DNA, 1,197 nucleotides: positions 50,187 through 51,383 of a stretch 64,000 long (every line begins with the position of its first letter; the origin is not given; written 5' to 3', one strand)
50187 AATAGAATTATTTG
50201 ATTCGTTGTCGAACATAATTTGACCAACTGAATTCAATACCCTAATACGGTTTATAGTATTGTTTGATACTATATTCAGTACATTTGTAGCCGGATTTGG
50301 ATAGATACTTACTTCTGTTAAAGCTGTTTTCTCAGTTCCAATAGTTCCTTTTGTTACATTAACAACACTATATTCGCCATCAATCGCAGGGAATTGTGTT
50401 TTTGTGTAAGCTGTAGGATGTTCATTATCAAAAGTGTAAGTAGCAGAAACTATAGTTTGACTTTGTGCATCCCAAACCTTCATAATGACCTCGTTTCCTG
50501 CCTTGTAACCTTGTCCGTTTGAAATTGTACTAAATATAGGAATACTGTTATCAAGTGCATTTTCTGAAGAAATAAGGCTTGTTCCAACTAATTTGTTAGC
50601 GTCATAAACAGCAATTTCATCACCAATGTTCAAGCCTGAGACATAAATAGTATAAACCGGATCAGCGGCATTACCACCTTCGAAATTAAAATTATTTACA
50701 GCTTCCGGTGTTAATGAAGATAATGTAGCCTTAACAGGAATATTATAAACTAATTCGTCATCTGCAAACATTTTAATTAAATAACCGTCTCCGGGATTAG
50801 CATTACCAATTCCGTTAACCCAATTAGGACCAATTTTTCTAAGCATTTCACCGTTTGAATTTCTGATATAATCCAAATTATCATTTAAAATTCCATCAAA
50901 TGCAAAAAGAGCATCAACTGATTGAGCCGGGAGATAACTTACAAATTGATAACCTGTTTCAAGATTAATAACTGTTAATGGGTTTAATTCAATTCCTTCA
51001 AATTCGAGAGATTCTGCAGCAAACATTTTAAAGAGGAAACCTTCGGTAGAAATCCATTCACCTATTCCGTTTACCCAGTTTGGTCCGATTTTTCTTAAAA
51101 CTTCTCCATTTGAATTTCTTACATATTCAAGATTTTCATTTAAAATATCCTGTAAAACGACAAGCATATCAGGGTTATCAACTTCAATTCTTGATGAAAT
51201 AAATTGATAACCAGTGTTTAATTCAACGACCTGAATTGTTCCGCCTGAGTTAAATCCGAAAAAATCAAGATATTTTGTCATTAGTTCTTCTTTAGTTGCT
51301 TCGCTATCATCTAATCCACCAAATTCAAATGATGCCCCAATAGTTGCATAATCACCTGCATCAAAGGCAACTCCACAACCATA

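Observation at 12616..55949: Seven secreted proteins with unrelated heads share one conserved, unrecognised C-terminal cassette placed just before the T9SS sorting domain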

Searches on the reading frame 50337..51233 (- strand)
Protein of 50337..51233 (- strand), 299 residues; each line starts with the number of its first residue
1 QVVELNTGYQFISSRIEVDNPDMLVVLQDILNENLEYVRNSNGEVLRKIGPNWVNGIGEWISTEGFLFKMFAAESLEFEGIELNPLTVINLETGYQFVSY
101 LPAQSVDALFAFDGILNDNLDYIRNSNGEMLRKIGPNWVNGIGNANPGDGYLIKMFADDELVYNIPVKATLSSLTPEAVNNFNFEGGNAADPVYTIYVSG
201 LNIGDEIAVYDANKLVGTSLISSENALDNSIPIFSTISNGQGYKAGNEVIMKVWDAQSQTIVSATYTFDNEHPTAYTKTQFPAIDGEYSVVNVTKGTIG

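Call 13: search_solved_structures(query=A2, max_evalue=10)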
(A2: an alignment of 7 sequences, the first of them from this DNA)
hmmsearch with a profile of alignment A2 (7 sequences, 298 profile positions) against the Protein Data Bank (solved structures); distinct sequences matched with E-value up to 10: 2.
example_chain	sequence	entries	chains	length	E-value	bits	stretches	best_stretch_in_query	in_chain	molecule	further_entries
7cnb_A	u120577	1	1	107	0.2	13.9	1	3-56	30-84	DNA packaging protein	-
6v1w_A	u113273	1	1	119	0.25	13.6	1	3-56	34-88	DNA packaging protein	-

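Call 18: find_homologous_proteins(query=A2, max_evalue=0.001)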
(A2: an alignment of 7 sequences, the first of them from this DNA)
Query A2 (7 sequences) (299 aa, profile of the alignment): 325 proteins with E <= 0.001 among 5412 candidates; the best 120 are listed.
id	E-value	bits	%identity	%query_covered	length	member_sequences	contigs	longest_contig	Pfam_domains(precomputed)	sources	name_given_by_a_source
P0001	6.1e-145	500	48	99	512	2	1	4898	PF18962.8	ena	-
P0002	8.5e-145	500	49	99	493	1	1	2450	PF18962.8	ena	-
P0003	5.7e-139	480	48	99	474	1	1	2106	PF18962.8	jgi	-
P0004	2.3e-136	472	52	100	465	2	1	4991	PF18962.8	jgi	-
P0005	5.1e-134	464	64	48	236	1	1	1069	-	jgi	-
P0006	1.9e-132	459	53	100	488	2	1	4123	PF18962.8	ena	-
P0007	7.9e-132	457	54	100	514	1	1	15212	PF18962.8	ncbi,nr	ncbi:MAG: T9SS type A sorting domain-containing protein [Bacteroidales bacterium]|nr:T9SS type A sor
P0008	4.4e-130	451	54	99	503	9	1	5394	PF18962.8,PF13860.13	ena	-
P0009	4.9e-130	451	55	99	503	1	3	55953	PF13585.13,PF18962.8,PF13860.13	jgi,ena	jgi:hypothetical protein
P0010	7.9e-130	450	56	99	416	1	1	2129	PF18962.8,PF08305.18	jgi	-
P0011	2.7e-129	449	55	99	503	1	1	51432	PF13585.13,PF18962.8,PF13860.13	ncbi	-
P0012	4.2e-129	448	66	92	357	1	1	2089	PF18962.8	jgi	-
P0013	5.4e-129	448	53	99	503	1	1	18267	PF18962.8,PF13860.13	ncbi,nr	ncbi:MAG: T9SS type A sorting domain-containing protein [Bacteroidales bacterium]|nr:T9SS type A sor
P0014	7.6e-129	447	54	99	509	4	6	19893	PF18962.8,PF13860.13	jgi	-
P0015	1.0e-128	447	54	99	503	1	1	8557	PF18962.8,PF13860.13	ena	-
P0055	5.8e-104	365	61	55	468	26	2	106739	PF00963.25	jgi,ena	-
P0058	3.2e-103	363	43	98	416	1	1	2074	-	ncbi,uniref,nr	ncbi:MAG: hypothetical protein OMM_05337 [Candidatus Magnetoglobus multicellularis str. Araruama]|un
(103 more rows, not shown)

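Call 20: search_protein_representatives(alignment_id=A2)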
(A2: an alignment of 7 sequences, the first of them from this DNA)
Query: 7 sequences, 298 profile positions. Proteins with E-value up to 0.001 (for the whole library): 6046; up to 1e-10: 3200; up to 1e-30: 498. The best 150 are listed.
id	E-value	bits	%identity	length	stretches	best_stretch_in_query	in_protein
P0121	3.3e-268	903.0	-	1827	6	2-297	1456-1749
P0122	6.8e-201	682.0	-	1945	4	3-295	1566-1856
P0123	5.0e-194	659.5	-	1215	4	2-295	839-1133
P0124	1.3e-191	651.6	-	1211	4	1-293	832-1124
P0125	2.1e-187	637.7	-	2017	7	1-295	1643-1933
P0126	4.2e-178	607.2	-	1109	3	2-295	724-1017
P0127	2.4e-176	601.4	-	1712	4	1-295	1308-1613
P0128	4.4e-169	577.6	-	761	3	2-296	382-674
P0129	7.4e-169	576.8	-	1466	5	1-166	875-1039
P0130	4.1e-163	558.0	-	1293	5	1-293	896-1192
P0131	4.6e-159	544.7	-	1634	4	2-166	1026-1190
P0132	1.4e-155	533.3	-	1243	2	1-297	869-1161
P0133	2.8e-152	522.4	-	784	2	1-297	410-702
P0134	1.6e-151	519.9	-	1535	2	1-297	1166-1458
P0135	4.8e-149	511.8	-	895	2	3-294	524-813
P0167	6.8e-132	455.5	-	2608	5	173-293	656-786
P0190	4.6e-126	436.3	-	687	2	2-295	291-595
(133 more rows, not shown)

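Call 21: predict_structure(alignment_id=A2)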
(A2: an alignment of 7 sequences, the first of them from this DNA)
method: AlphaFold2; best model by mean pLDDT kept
length: 299 residues; sequences in the alignment: 7
mean_pLDDT: 66.5   pTM: 0.66
mean pLDDT of the five models: 66.5, 59.4, 56.7, 55.7, 52.7
residues with pLDDT >= 90: 0; 70-90: 165; 50-70: 82; < 50: 52
segments of 3 or more residues with pLDDT < 50: 166-191, 236-241, 274-290, 297-299
pLDDT, mean of each block of 10 residues (from residue 1): 79 76 61 71 65 58 73 79 77 78 78 73 76 66 77 80 51 34 37 66 80 71 75 55 68 79 74 47 37 52
secondary structure, 60 per line:
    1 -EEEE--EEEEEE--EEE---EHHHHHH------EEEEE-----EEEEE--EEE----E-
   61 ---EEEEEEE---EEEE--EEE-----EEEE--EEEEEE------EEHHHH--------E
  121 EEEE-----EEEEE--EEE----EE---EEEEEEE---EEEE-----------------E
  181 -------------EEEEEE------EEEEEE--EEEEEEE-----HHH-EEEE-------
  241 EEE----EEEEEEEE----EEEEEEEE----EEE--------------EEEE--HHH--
elements in order: E2-5 E8-13 E16-18 H23-28 E35-39 E45-49 E52-54 E64-70 E74-77 E80-82 E88-91 E94-99 H108-111 E120-124 E130-134 E137-139 E149-155 E159-162 E194-199 E206-211 E214-220 E230-233 E241-243 E248-255 E260-267 E272-274 E289-292

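Call 24: fold_search(model_id=the predicted structure, library=pdb)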
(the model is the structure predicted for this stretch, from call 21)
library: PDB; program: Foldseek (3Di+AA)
matches with E <= 10: 1146; with E <= 0.001: 0
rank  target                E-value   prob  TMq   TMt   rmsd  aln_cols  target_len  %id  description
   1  7dm0_A                7.4e-03  0.63  0.17  0.29  16.8       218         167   10  Biofilm associated protein - C region (released 2021-12-15)
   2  9rcs_A                1.0e-02  0.15  0.16  0.16  28.4       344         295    9  Cardioderma bat coronavirus KY43 receptor binding domain in complex with human CEACAM6 (released 2026-04-08)
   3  8wa2_C                2.8e-02  0.11  0.16  0.04  26.4       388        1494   10  cryo-EM structure of native mastigonemes isolated from Chlamydomonas reinhardtii at 3.0 angstrom resolution (released 2024-04-10)
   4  9rcu_A                4.1e-02  0.12  0.14  0.15  26.8       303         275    9  Cardioderma bat coronavirus 2B receptor binding domain in complex with human CEACAM6 (released 2026-04-08)
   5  6mvg_B                4.1e-02  0.11  0.15  0.08  18.4       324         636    9  Crystal structure of FMN-binding beta-glucuronidase from Ruminococcus gnavus (released 2019-01-30)
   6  7q60                  6.4e-02  0.08  0.16  0.05  24.3       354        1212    8  Structure of TEV cleaved A2ML1 (A2ML1-TE) (released 2022-04-20)
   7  6stx                  7.6e-02  0.06  0.11  0.06  18.4       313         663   10  Copper oxidase from Colletotrichum graminicola (released 2019-11-13)
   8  7sf2_C                8.0e-02  0.11  0.18  0.10  18.5       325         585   10  Crystal Structure of Beta-Galactosidase from Bacteroides cellulosilyticus (released 2021-11-03)
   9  7amk_A                8.5e-02  0.07  0.15  0.10  26.9       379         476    9  Zebrafish RET Cadherin Like Domains 1 to 4. (released 2021-02-03)
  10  6sru_C                9.5e-02  0.63  0.15  0.34  10.3       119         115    8  Structure of Ig-like V-type domian of mouse Programmed cell death 1 ligand 1 (PD-L1) (released 2021-02-03)
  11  8uh2_A                9.5e-02  0.06  0.14  0.08  20.3       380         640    8  Complex of C3b with the inhibitor albicin (released 2024-05-08)
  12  6x4g_A                1.1e-01  0.85  0.17  0.43   6.0        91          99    5  Crystal structure of ICOS in complex with ICOS-L and an anti ICOS-L VNAR domain (released 2020-10-14)
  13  6i9a_A                1.1e-01  0.44  0.16  0.11  12.9       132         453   11  Porphyromonas gingivalis gingipain K (Kgp) in complex with inhibitor KYT-36 (released 2019-03-13)
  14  5grj_A                1.1e-01  0.12  0.16  0.20  20.0       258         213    8  Crystal structure of human PD-L1 with monoclonal antibody avelumab (released 2016-11-02)
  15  3lpf_A                1.1e-01  0.10  0.15  0.08  18.1       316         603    9  Structure of E. coli beta-Glucuronidase bound with a novel, potent inhibitor 1-((6,7-dimethyl-2-oxo-1,2-dihydroquinoli (released 2010-11-17)
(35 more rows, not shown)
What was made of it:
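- Tried and rejected: It was poor (pLDDT 66) and its Foldseek hits were generic Ig-like noise (calls 21, 24), so I discarded it.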

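Call 25: find_related_loci(query=A2, collection=genome_contigs, flank=3000)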
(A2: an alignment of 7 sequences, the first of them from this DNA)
Query A2 (299 aa) in genome_contigs; peptide patterns used: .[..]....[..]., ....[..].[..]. (x = any residue, [..] = any of these).
264 stretches matched a pattern; 244 encode a relative of the query (tblastn E <= 1e-3); the best 80 are kept; 77 distinct loci.
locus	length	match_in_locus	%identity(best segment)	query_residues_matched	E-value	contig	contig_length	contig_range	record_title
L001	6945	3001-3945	83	1-299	2e-170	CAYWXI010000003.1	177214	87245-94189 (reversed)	MAG TPA_asm: uncultured Bacteroidales bacterium isolate SRP167671_co1_176 genome assembly, contig: NODE_45_length_177214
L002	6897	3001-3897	77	1-299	4e-158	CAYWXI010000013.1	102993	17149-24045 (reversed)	MAG TPA_asm: uncultured Bacteroidales bacterium isolate SRP167671_co1_176 genome assembly, contig: NODE_158_length_10299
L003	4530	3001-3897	68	1-299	2e-143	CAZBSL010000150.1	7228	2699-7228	MAG TPA_asm: uncultured Bacteroidales bacterium isolate binchicken_co243_243 genome assembly, contig: NODE_9920_length_7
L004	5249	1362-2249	69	1-297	3e-142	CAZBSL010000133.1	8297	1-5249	MAG TPA_asm: uncultured Bacteroidales bacterium isolate binchicken_co243_243 genome assembly, contig: NODE_8090_length_8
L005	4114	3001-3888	69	1-296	2e-141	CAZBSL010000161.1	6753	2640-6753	MAG TPA_asm: uncultured Bacteroidales bacterium isolate binchicken_co243_243 genome assembly, contig: NODE_10925_length_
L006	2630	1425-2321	68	1-299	3e-147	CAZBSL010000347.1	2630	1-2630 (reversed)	MAG TPA_asm: uncultured Bacteroidales bacterium isolate binchicken_co243_243 genome assembly, contig: NODE_42809_length_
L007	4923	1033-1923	69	1-297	7e-140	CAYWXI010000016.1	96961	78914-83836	MAG TPA_asm: uncultured Bacteroidales bacterium isolate SRP167671_co1_176 genome assembly, contig: NODE_186_length_96961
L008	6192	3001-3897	67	1-299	3e-139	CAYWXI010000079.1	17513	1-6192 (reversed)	MAG TPA_asm: uncultured Bacteroidales bacterium isolate SRP167671_co1_176 genome assembly, contig: NODE_3775_length_1751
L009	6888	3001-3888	69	1-297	7e-137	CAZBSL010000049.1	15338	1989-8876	MAG TPA_asm: uncultured Bacteroidales bacterium isolate binchicken_co243_243 genome assembly, contig: NODE_3119_length_1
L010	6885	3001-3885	67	1-296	2e-136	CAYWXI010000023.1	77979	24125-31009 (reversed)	MAG TPA_asm: uncultured Bacteroidales bacterium isolate SRP167671_co1_176 genome assembly, contig: NODE_320_length_77979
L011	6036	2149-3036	68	1-297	2e-139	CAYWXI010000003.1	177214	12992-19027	MAG TPA_asm: uncultured Bacteroidales bacterium isolate SRP167671_co1_176 genome assembly, contig: NODE_45_length_177214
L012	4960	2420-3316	66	1-299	1e-136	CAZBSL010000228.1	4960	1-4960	MAG TPA_asm: uncultured Bacteroidales bacterium isolate binchicken_co243_243 genome assembly, contig: NODE_17157_length_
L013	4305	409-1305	66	1-299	9e-136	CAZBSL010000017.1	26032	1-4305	MAG TPA_asm: uncultured Bacteroidales bacterium isolate binchicken_co243_243 genome assembly, contig: NODE_1335_length_2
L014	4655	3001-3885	67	1-295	1e-135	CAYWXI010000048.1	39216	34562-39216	MAG TPA_asm: uncultured Bacteroidales bacterium isolate SRP167671_co1_176 genome assembly, contig: NODE_1147_length_3921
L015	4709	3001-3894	66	1-298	3e-135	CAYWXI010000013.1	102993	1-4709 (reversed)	MAG TPA_asm: uncultured Bacteroidales bacterium isolate SRP167671_co1_176 genome assembly, contig: NODE_158_length_10299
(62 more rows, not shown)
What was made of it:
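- At least 46 loci in MAG CAYWXI01 and at least 30 in CAZBSL01 (call 25). The family is expanded in a T9SS-bearing lineage (call 25).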

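Call 44: find_homologous_proteins(query=P0058, max_evalue=0.001)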
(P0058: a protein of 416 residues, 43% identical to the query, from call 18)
Query P0058 (416 aa): 304 proteins with E <= 0.001 among 2147 candidates; the best 120 are listed.
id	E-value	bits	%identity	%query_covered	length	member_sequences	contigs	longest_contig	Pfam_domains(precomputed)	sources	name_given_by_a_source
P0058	1.2e-287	972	100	100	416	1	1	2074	-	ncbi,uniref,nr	ncbi:MAG: hypothetical protein OMM_05337 [Candidatus Magnetoglobus multicellularis str. Araruama]|un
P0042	3.8e-279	944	93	100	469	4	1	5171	-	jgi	jgi:hypothetical protein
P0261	5.5e-251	851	80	100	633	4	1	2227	PF17963.8,PF17892.8,PF13004.14,PF17803.8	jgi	jgi:hypothetical protein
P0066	3.3e-247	838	86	100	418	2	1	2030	-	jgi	-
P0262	1.9e-215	734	75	100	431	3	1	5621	-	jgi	jgi:hypothetical protein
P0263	2.7e-204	697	62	100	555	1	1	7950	PF17963.8,PF17892.8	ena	-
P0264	4.6e-117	410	42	91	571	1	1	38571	PF00801.27,PF18962.8,PF18911.7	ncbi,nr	ncbi:MAG: T9SS type A sorting domain-containing protein, partial [Bacteroidales bacterium]|nr:T9SS t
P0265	3.4e-116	407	47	60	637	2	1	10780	PF09603.16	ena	-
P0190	3.0e-113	397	44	91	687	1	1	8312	PF19190.7,PF18962.8,PF13004.14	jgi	-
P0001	4.4e-106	373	43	91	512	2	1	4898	PF18962.8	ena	-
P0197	2.4e-103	364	47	59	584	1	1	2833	-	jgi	jgi:hypothetical protein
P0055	2.4e-96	341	50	57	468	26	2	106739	PF00963.25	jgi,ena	-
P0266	1.3e-94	336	46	83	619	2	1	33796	-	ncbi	-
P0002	2.7e-93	331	41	92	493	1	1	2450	PF18962.8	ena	-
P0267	5.3e-92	327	44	83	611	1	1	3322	-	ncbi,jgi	-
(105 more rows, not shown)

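Call 48: search_protein_families(library=pfam, proteins=[P0190, P0261, P0263, P0055, P0121, P0125, P0167], max_evalue=0.01)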
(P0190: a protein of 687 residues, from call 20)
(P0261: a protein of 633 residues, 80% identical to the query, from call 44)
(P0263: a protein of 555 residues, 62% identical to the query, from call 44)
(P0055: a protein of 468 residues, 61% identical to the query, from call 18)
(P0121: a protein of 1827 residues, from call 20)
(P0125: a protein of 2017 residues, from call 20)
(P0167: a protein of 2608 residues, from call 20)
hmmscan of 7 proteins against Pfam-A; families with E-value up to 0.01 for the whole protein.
P0190 (687 aa): 6 families
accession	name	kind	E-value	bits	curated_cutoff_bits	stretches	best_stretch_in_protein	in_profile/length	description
PF19190.6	BACON_2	-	3.2e-24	85.1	25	2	69-150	2-92/94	Viral BACON domain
PF13004.13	BACON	-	9.2e-18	64.4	25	2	95-149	3-60/61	Putative binding domain, N-terminal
PF18962.6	Por_Secre_tail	-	1.4e-14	54.5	27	1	609-685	1-75/75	Secretion system C-terminal sorting domain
PF13585.12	CHU_C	-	0.00022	21.7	27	1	614-676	14-75/86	CHU_C Type IX secretion signal domain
PF11589.14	DUF3244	-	0.00034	21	25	1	616-676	29-87/96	Domain of unknown function (DUF3244)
PF16640.11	Big_3_5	-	0.0041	18.1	35.5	0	60-138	7-88/88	Bacterial Ig-like domain (group 3)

P0261 (633 aa): 4 families
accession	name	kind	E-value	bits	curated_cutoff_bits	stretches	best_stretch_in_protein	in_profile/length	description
PF17963.7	Big_9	-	3.1e-14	54.1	23.6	1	68-152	1-88/89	Bacterial Ig domain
PF17892.7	Cadherin_5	-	9.1e-10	38.7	26.5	1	68-155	2-98/98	Cadherin-like domain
PF13004.13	BACON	-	1.3e-09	38.3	25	1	10-63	2-60/61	Putative binding domain, N-terminal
PF17803.7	Cadherin_4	-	3.3e-07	31.2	25.1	1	66-117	9-65/71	Bacterial cadherin-like domain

P0263 (555 aa): 5 families
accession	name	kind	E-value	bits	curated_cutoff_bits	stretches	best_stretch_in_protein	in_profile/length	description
PF17963.7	Big_9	-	1.1e-15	58.6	23.6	1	10-75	21-89/89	Bacterial Ig domain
PF17892.7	Cadherin_5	-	4e-10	39.8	26.5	1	13-76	32-97/98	Cadherin-like domain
PF17803.7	Cadherin_4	-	0.0016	19.4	25.1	0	9-35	34-61/71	Bacterial cadherin-like domain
PF20260.4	PUA_4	-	0.0022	18.5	23.9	0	111-134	15-38/48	RNA methyltransferase PUA domain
PF16184.11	Cadherin_3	-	0.0037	17.7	25.5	0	11-34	23-48/106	Cadherin-like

P0055 (468 aa): 1 family
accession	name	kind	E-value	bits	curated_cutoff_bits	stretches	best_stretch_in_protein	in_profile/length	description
PF00963.24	Cohesin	-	9.2e-12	45.8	24.1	1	37-140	2-118/139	Cohesin domain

P0121 (1827 aa): 10 families
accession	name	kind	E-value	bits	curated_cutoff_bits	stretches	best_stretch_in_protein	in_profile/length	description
PF01640.23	Peptidase_C10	-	2e-59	201.5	26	1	163-350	1-194/194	Peptidase C10 family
PF13620.12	CarboxypepD_reg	-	1.2e-39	134.9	32.3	4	1243-1318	2-81/82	Carboxypeptidase regulatory-like domain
PF13734.11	Inhibitor_I69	-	6.1e-18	65.5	25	1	21-121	1-98/98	Spi protease inhibitor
PF13715.12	CarbopepD_reg_2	-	2.4e-17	63.2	32.2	2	1079-1155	1-76/88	CarboxypepD_reg-like domain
PF18962.6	Por_Secre_tail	-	2.1e-12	47.6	27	1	1757-1826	1-75/75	Secretion system C-terminal sorting domain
PF00801.26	PKD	-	4.5e-12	46.2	23.5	1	383-452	4-75/80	PKD domain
PF18911.6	PKD_4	-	6.8e-11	42.5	27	1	378-459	3-85/85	PKD domain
PF17210.9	SdrD_B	-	1.4e-08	35.3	29.7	1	1254-1295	22-68/112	SdrD B-like domain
PF08308.17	PEGA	-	5.1e-05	23.5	20.8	0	1284-1320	34-69/71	PEGA domain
PF20093.5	DUF6484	-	0.0023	19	27.6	0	463-479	40-56/61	Domain of unknown function (DUF6484)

P0125 (2017 aa): 10 families
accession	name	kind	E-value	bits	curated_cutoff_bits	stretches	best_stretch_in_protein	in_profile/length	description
PF13620.12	CarboxypepD_reg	-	9.3e-58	193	32.3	4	513-588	2-81/82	Carboxypeptidase regulatory-like domain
PF13715.12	CarbopepD_reg_2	-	5.1e-37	126.2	32.2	4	513-592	1-80/88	CarboxypepD_reg-like domain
PF18962.6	Por_Secre_tail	-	2.7e-12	47.2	27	1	1946-2016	1-75/75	Secretion system C-terminal sorting domain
PF17210.9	SdrD_B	-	1.8e-09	38.2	29.7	1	521-577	19-80/112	SdrD B-like domain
PF17802.7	SpaA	-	4.9e-08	33.5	23.1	0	1125-1168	8-57/91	Prealbumin-like fold domain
PF09430.16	EMC7_beta-sandw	-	1.1e-07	32.5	26.6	0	1133-1170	7-46/122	ER membrane protein complex subunit 7, beta-sandwich domain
PF14686.12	fn3_3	-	1.4e-06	28.4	24.4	0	1141-1192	23-74/75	Polysaccharide lyase family 4, domain II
PF09294.16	Interfer-bind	-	0.00055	20.6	21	0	754-806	44-101/104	Interferon-alpha/beta receptor, fibronectin type III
PF00041.27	fn3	-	0.00077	20.1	25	0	751-800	29-80/84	Fibronectin type III domain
PF16371.11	MetallophosN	-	0.0054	17.4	35.6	0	210-247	1-34/77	N terminal of Calcineurin-like phosphoesterase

P0167 (2608 aa): 9 families
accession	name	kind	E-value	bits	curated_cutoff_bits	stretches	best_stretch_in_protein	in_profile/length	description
PF19408.5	PKD_6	-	3.7e-182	591.6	25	9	1567-1645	2-78/82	PKD-like domain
PF02368.24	Big_2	-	4.6e-80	264.1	22.8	5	550-622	2-74/79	Bacterial Ig-like domain (group 2)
PF18962.6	Por_Secre_tail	-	8.4e-12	45.6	27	1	2530-2606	1-75/75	Secretion system C-terminal sorting domain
PF13004.13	BACON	-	2.8e-09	37.2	25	1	2094-2154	2-61/61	Putative binding domain, N-terminal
PF24689.1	TriTu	-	7.6e-07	29.3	27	0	2205-2231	29-55/91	Immunity protein TriTu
PF21764.3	Invasin_D4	-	0.00015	22.6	27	0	877-919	25-66/88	Invasin, domain 4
PF22359.2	Big-like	-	0.0002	21.9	27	0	273-320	2-47/48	Bacterial Ig-like domain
PF07653.23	SH3_2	-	0.00092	19.3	21.8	0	378-431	14-50/55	Variant SH3 domain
PF21461.3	HL_N-beta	-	0.0044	17.2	27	0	191-225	17-49/57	Hyaluronate lyase, N-terminal beta-sheet domain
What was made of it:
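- On Dockerin / cohesin: The cohesin hit in P0055 lies at aa 37-140, outside GG and A-B (call 48).
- Tried and rejected: They lie in the heads, not in GG (call 48).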
